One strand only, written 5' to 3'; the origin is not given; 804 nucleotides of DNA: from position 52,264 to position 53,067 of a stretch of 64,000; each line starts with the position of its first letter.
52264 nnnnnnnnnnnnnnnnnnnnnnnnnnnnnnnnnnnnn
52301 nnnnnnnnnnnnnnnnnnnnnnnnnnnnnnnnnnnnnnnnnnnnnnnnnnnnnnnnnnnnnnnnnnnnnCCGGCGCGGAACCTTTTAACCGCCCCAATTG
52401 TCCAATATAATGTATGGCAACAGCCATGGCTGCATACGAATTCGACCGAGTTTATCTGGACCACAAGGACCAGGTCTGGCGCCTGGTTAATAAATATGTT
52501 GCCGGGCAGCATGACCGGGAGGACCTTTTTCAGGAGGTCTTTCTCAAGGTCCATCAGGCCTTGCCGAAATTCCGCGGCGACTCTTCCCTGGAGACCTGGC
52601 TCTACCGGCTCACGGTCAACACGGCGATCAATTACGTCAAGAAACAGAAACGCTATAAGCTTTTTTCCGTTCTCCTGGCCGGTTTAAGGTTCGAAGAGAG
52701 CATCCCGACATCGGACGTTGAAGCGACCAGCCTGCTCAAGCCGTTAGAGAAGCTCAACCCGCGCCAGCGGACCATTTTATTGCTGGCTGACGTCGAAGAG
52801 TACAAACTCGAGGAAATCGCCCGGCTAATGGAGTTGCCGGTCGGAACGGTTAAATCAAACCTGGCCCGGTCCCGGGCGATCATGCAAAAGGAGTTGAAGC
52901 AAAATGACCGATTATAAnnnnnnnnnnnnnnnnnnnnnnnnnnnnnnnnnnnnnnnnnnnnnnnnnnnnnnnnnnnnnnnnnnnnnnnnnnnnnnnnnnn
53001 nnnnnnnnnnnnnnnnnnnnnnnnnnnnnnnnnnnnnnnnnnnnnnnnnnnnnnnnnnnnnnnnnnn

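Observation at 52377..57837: ECF sigma regulon readable from sequence: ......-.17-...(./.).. promoters before the sigma gene and before spy-like / tolC / macAB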

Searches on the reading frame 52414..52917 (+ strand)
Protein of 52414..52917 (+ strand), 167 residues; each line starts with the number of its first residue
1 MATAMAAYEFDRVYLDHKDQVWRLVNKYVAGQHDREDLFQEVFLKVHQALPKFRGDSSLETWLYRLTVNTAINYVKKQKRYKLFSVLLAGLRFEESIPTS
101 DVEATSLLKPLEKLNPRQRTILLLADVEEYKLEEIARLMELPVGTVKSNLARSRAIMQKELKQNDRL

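Call 6: search_protein_families(library=pfam, proteins=[window:52414-52917:+], max_evalue=0.01)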
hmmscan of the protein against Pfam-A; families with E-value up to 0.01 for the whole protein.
window:52414-52917:+ (167 aa): 5 families
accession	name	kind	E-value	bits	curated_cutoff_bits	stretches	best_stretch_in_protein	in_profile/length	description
PF04542.20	Sigma70_r2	-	6.8e-19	67.9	24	1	14-80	2-70/71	Sigma-70 region 2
PF08281.18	Sigma70_r4_2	-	2.7e-15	56.2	25.7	1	111-155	8-52/54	Sigma-70, region 4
PF04545.22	Sigma70_r4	-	3.3e-09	36.6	24.1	1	111-152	2-43/50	Sigma-70, region 4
PF07638.17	Sigma70_ECF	-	5.7e-05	23.5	21.1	1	103-162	125-184/185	ECF sigma factor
PF22233.2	PhyR_sigma-like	-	0.00032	20.9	27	1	111-147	1-37/50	Response regulator PhyR, sigma-like domain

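Call 8: find_encoding_contigs(protein=window:52414-52917:+, flank=6000, max_places=6)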
Protein window:52414-52917:+ (167 aa): no gene with exactly this product is on record in the collection.

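Call 10: find_homologous_proteins(query=window:52414-52917:+, max_evalue=1e-10)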
Query window:52414-52917:+ (167 aa): 496 proteins with E <= 1e-10 among 1571 candidates; the best 120 are listed.
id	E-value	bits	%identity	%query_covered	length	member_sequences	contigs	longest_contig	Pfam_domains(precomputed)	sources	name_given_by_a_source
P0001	1.1e-99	349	100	98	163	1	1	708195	PF04545.23,PF04542.21,PF08281.19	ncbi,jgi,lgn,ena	ncbi:MAG: sigma-70 family RNA polymerase sigma factor [Candidatus Margulisiibacteriota bacterium]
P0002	1.7e-95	335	96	98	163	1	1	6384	PF04545.23,PF04542.21,PF08281.19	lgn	-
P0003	6.3e-88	311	85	100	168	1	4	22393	PF04545.23,PF04542.21,PF08281.19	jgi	jgi:RNA polymerase sigma-70 factor (ECF subfamily)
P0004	2.7e-83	296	83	100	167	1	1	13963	PF04545.23,PF04542.21,PF08281.19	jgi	jgi:RNA polymerase sigma-70 factor, ECF subfamily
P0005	8.1e-79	281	79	98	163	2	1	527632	PF04545.23,PF04542.21,PF08281.19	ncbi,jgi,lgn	jgi:RNA polymerase sigma-70 factor (ECF subfamily)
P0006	2.5e-73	263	75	98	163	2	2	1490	PF04545.23,PF04542.21,PF08281.19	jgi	jgi:RNA polymerase sigma-70 factor (ECF subfamily)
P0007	3.4e-72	260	75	98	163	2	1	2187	PF04545.23,PF04542.21,PF08281.19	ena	-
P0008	8.0e-71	255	72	96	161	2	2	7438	PF04545.23,PF04542.21,PF08281.19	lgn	-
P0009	1.3e-67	245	70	98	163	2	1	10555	PF07638.18,PF04545.23,PF04542.21,PF08281.19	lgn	-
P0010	4.7e-63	230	67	96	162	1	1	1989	PF04545.23,PF04542.21,PF08281.19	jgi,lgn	jgi:RNA polymerase sigma-70 factor (ECF subfamily)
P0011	1.4e-61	225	65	96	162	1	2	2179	PF04545.23,PF04542.21,PF08281.19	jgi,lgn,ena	-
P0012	4.1e-61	224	65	96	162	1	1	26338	PF04545.23,PF04542.21,PF08281.19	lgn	-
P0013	6.5e-61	223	63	98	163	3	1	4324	PF04545.23,PF04542.21,PF08281.19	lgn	-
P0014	2.2e-58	215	61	96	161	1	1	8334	PF04545.23,PF04542.21,PF08281.19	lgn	-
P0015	4.1e-58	214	59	100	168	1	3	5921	PF04545.23,PF04542.21,PF08281.19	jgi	jgi:RNA polymerase sigma-70 factor (ECF subfamily)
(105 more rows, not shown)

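Call 13: find_related_loci(query=A1, collection=genome_contigs, flank=6000)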
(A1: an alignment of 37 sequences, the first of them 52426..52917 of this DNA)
Query A1 (163 aa) in genome_contigs; peptide patterns used: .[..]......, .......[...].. (x = any residue, [..] = any of these).
600 stretches matched a pattern (row limit reached: there are more); 542 encode a relative of the query (tblastn E <= 1e-3); the best 80 are kept; 80 distinct loci.
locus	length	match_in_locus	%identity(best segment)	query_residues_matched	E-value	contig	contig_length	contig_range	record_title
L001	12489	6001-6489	79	1-163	2e-85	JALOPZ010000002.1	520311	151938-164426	MAG: Candidatus Margulisiibacteriota bacterium isolate Prado142 scaffold_1, whole genome shotgun sequence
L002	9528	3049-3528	61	5-163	1e-61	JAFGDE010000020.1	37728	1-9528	MAG: Candidatus Saganbacteria bacterium isolate Zod_Metabat.1157 k87_9649280, whole genome shotgun sequence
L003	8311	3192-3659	60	5-162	1e-60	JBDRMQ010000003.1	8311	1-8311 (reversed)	MAG: bacterium isolate MEGAHIT-group-1.837 k141_6184772, whole genome shotgun sequence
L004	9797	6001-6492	56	1-163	4e-60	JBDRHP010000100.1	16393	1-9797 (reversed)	MAG: Candidatus Margulisiibacteriota bacterium isolate MEGAHIT-group-1.525 k141_12220085, whole genome shotgun sequence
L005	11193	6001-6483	60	5-163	2e-59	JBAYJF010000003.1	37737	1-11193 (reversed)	MAG: Candidatus Margulisiibacteriota bacterium isolate SO_2016_GW1_49 scaffold02016_OW334_2016, whole genome shotgun seq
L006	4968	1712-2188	56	5-163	4e-59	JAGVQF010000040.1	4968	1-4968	MAG: Candidatus Saganbacteria bacterium isolate DeMMO3_43 c_000000057881, whole genome shotgun sequence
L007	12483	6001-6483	58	1-161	2e-58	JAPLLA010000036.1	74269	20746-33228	MAG: Candidatus Saganbacteria bacterium isolate LacPavin_0419_WC90_MAG_42_8 LacPavin_0419_WC90_scaffold_49221, whole gen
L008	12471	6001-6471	62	1-157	5e-58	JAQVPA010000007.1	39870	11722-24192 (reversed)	MAG: Candidatus Margulisiibacteriota bacterium isolate STF1_193 NODE_1976_length_39870_cov_3.770299_Sandtown_F1, whole g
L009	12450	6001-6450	60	1-150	5e-58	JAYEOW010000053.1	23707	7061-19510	MAG: Candidatus Margulisiibacteriota bacterium isolate MAG019 MAG019_53, whole genome shotgun sequence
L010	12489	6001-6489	54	1-163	3e-56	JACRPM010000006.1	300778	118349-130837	MAG: Candidatus Saganbacteria bacterium isolate NC_groundwater_1987_Pr3_S-0.2um_52_14 scaffold_12389, whole genome shotg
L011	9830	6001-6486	53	1-162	3e-56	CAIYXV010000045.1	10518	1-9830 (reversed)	uncultured bacterium isolate AlinenSediments_bin-4880 genome assembly, contig: bin-4880:045/137, whole genome shotgun se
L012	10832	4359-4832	56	5-162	1e-55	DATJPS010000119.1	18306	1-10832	MAG TPA_asm: Candidatus Omnitrophota bacterium isolate SMAG_U14919 k141_250795, whole genome shotgun sequence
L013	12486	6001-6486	54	1-161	2e-52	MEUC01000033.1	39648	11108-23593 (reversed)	MAG: candidate division WOR-1 bacterium RIFOXYB2_FULL_42_35 rifoxyb2_full_scaffold_351, whole genome shotgun sequence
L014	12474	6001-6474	56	1-160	2e-52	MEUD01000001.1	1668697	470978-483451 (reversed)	MAG: candidate division WOR-1 bacterium RIFOXYB2_FULL_45_9 RIFOXYB2_FULL_WOR_1_45_9_curated_complete, whole genome shotg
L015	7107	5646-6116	56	2-160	2e-52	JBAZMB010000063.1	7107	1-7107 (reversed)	MAG: Candidatus Margulisiibacteriota bacterium isolate SO_2017_LW4_30 scaffold_20505_c1_LW137-91_2017, whole genome shot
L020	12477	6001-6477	45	4-160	6e-42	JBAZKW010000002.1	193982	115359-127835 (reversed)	MAG: Candidatus Margulisiibacteriota bacterium isolate SO_2017_LW4_153 scaffold_221_c1_LW137-91_2017, whole genome shotg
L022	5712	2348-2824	45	4-160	2e-41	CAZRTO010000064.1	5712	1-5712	MAG TPA_asm: uncultured bacterium isolate binchicken_co27_245 genome assembly, contig: NODE_24720_length_5712_cov_5.4454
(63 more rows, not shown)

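Call 28: search_solved_structures(query=window:52426-52917:+, max_evalue=0.001)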
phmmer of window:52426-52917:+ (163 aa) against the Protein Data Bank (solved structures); distinct sequences matched with E-value up to 0.001: 22.
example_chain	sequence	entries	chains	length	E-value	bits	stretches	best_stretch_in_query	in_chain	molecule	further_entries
6in7_B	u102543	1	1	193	2.8e-20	76.3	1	6-158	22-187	RNA polymerase sigma-H factor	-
8z6g_B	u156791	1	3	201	3.3e-20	76.1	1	6-158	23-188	RNA polymerase sigma factor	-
1or7_A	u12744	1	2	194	1.6e-19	73.9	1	8-155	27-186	RNA polymerase sigma-E factor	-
6jbq_F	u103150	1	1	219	2.6e-19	73.2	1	8-155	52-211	ECF RNA polymerase sigma-E factor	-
5wuq_A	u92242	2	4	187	1e-17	68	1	12-158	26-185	ECF RNA polymerase sigma factor SigW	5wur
9m9d_F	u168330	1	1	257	1.8e-15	60.8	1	6-155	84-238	ECF RNA polymerase sigma factor SigE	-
9m9e_F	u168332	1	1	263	1.9e-15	60.7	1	6-155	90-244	ECF RNA polymerase sigma factor SigE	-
9m98_F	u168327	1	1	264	1.9e-15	60.6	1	6-155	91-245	ECF RNA polymerase sigma factor SigE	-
5zx2_F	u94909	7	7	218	5.1e-15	59.3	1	6-153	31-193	ECF RNA polymerase sigma factor SigH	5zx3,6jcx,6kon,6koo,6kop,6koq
6jcy_F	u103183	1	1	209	3.3e-14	56.6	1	6-153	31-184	ECF RNA polymerase sigma factor SigH,ECF RNA polymerase sigma factor SigE,ECF RNA polymera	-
2map_A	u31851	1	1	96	2.4e-13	53.8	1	7-76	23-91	RNA polymerase sigma factor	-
2mao_A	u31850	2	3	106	2.7e-13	53.7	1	7-76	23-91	RNA polymerase sigma factor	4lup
7qh5_A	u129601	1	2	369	1.8e-12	51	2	27-77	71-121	RNA polymerase sigma factor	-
1h3l_A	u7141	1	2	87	1.1e-09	41.9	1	5-76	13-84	RNA POLYMERASE SIGMA FACTOR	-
5or5_A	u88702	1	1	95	1.3e-09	41.7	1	7-76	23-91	ECF RNA polymerase sigma-E factor,ECF RNA polymerase sigma factor SigW,ECF RNA polymerase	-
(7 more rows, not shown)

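Call 29: search_protein_families(library=ncbifam, proteins=[window:52426-52917:+], max_evalue=0.001)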
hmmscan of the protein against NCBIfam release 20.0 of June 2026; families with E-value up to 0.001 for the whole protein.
window:52426-52917:+ (163 aa): 83 families (the best 25 are shown)
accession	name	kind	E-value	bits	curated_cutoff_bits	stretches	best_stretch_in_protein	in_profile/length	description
TIGR02937.1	sigma70-ECF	superfamily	2.6e-28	98.7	42.9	1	6-157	3-165/165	sigma-70 family RNA polymerase sigma factor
NF009171.0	PRK12518.1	equivalog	2.2e-27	96.1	208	1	5-159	28-186/191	RNA polymerase sigma factor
NF007225.0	PRK09643.1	equivalog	5.1e-27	94.9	190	1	4-159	27-184/204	RNA polymerase sigma factor SigM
TIGR02939.1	RpoE_Sigma70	equivalog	4.8e-26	91.9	236.15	2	6-77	22-93/190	RNA polymerase sigma factor RpoE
TIGR02950.1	SigM_subfam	subfamily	1.9e-24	86.3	147.95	1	7-157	3-158/159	RNA polymerase sigma factor, SigM family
NF006089.0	PRK08241.1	subfamily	8e-24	84.3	240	2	27-85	45-103/343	RNA polymerase subunit sigma-70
NF058625.1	sigma_PG0214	equivalog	1.8e-23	83.1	130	1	1-161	1-165/170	GFO_1088 family ECF-type sigma factor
TIGR02954.1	Sig70_famx3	hypoth_equivalog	3.5e-23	82.2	188.5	1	6-159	18-169/170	RNA polymerase sigma-70 factor, TIGR02954 family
NF007216.0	PRK09638.1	equivalog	8.5e-23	81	194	1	12-162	26-179/180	RNA polymerase sigma factor SigY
NF008888.0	PRK11922.1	equivalog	1.1e-22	80.8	204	1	8-159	34-198/231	RNA polymerase sigma factor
NF053879.1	RNAPolSigSigVBac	equivalog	2.6e-22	79.2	190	1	10-161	10-159/160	RNA polymerase sigma factor SigV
NF007229.0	PRK09647.1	equivalog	4.3e-22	78.5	265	1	7-160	47-205/220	RNA polymerase sigma factor SigE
NF007223.0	PRK09641.1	equivalog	5e-22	78.6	209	1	13-159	27-186/187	RNA polymerase sigma factor SigW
TIGR02983.1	SigE-fam_strep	subfamily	5.6e-22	78.4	141.55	1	3-160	5-161/162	SigE family RNA polymerase sigma factor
NF007215.0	PRK09637.1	equivalog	8.2e-22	78.1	212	1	7-158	4-155/181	RNA polymerase sigma factor SigZ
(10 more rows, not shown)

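Call 65: search_protein_families(library=pfam, proteins=[L008:5497-5949:+, L010:7431-7961:+, L008:4138-5352:-, L003:4000-5439:-, L003:5381-5929:-, L003:6219-7127:-, L008:6799-7287:+, L020:6846-7292:+], max_evalue=0.01)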
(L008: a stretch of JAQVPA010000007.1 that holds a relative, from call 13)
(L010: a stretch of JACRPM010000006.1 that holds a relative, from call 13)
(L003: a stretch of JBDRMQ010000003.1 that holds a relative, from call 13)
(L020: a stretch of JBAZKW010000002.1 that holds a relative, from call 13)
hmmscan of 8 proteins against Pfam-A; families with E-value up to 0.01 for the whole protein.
L008:5497-5949:+ (150 aa): 7 families
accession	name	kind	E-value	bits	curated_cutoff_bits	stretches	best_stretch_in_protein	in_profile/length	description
PF13202.12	EF-hand_5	-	7.7e-18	63.5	25.9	2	110-130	2-22/25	EF hand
PF00036.39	EF-hand_1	-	1.9e-17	61.8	25.4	3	57-83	1-27/29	EF hand domain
PF13405.12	EF-hand_6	-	2e-15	55.4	25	2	111-134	4-27/30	EF-hand domain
PF13499.12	EF-hand_7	-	2.2e-14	54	30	2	13-82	2-66/67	EF-hand domain pair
PF13833.12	EF-hand_8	-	4.3e-09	36.4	28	1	27-83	2-52/54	EF-hand domain pair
PF25578.1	EF-hand_STIM1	-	4.6e-07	30.3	32.2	0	111-142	25-56/80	Stromal interaction molecule 1-like, EF-hand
PF10591.15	SPARC_Ca_bdg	-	9.2e-05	23.2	22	0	15-79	56-111/113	Secreted protein acidic and rich in cysteine Ca binding region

L010:7431-7961:+ (176 aa): 8 families
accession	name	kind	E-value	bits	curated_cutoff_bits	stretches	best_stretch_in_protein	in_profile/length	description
PF00036.39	EF-hand_1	-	5e-19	66.8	25.4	3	58-82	1-25/29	EF hand domain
PF13833.12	EF-hand_8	-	4.6e-18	65.2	28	2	39-81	10-49/54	EF-hand domain pair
PF13499.12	EF-hand_7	-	1.4e-17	64.2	30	2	13-81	2-64/67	EF-hand domain pair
PF13202.12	EF-hand_5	-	2.1e-17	62.2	25.9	3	112-129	5-22/25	EF hand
PF13405.12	EF-hand_6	-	3.5e-16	57.8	25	3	111-133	5-27/30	EF-hand domain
PF10591.15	SPARC_Ca_bdg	-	0.00018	22.2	22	0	15-36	90-111/113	Secreted protein acidic and rich in cysteine Ca binding region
PF09851.14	SHOCT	-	0.00081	19.5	27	0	26-42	11-27/28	Short C-terminal domain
PF05517.18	p25-alpha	-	0.0013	19.4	22.6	1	2-65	31-92/153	p25-alpha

L008:4138-5352:- (404 aa): 10 families
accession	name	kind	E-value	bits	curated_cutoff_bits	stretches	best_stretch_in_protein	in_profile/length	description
PF00801.26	PKD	-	9.1e-19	67.7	23.5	3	321-396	5-74/80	PKD domain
PF22352.2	K319L-like_PKD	-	2.8e-17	62.9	27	3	331-403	12-84/84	K319L-like, PKD domain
PF13895.12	Ig_2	-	1.6e-10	41.5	27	1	232-300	7-73/79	Immunoglobulin domain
PF13927.12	Ig_3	-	6.8e-09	36.6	30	0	314-385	1-76/78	Immunoglobulin domain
PF18911.6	PKD_4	-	1.2e-08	35.3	27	1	315-403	4-85/85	PKD domain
PF24908.1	Ig_SIBA-E_2nd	-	5.9e-07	30.1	27.8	0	338-396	21-81/117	Integrin beta-like protein A-E, second Ig-like domain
PF07495.19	Y_Y_Y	-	2.4e-05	24.6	26.6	1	365-402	24-61/65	Y_Y_Y domain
PF19077.6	Big_13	-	0.00019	22.3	27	0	268-308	57-100/102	Bacterial Ig-like domain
PF09085.16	Adhes-Ig_like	-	0.0016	19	25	0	33-56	6-29/110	Adhesion molecule, immunoglobulin-like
PF15418.12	DUF4625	-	0.0078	16.9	27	0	280-308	102-130/131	Domain of unknown function (DUF4625)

L003:4000-5439:- (479 aa): 1 family
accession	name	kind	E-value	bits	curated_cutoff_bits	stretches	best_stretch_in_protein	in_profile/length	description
PF00933.27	Glyco_hydro_3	-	3.2e-50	171.8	27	1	198-445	62-315/316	Glycosyl hydrolase family 3 N terminal domain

L003:5381-5929:- (182 aa): 3 families
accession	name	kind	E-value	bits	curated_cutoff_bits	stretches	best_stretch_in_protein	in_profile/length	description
PF19502.5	DUF6036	-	1.2e-10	41.9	23.6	1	3-172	4-148/164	Nucleotidyltransferase of unknown function (DUF6036)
PF09970.15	DUF2204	-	1.5e-07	31.7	20.3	1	8-172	7-171/181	Nucleotidyl transferase of unknown function (DUF2204)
PF08843.17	AbiEii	-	5.7e-06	26.9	22.5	1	24-156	19-178/238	Nucleotidyl transferase AbiEii toxin, Type IV TA system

L003:6219-7127:- (302 aa): 0 families

L008:6799-7287:+ (162 aa): 2 families
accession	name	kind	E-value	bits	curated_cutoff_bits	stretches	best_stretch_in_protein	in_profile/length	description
PF13801.11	Metal_resist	-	7.5e-10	39.5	29.2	1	7-129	4-124/125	Heavy-metal resistance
PF07813.17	LTXXQ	-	5.7e-05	24.2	24.3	1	36-134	4-99/100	LTXXQ motif family protein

L020:6846-7292:+ (149 aa): 2 families
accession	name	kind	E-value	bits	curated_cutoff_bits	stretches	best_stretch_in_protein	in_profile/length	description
PF13801.11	Metal_resist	-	4.6e-07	30.5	29.2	1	8-127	7-124/125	Heavy-metal resistance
PF07813.17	LTXXQ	-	0.0044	18.2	24.3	1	38-130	8-97/100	LTXXQ motif family protein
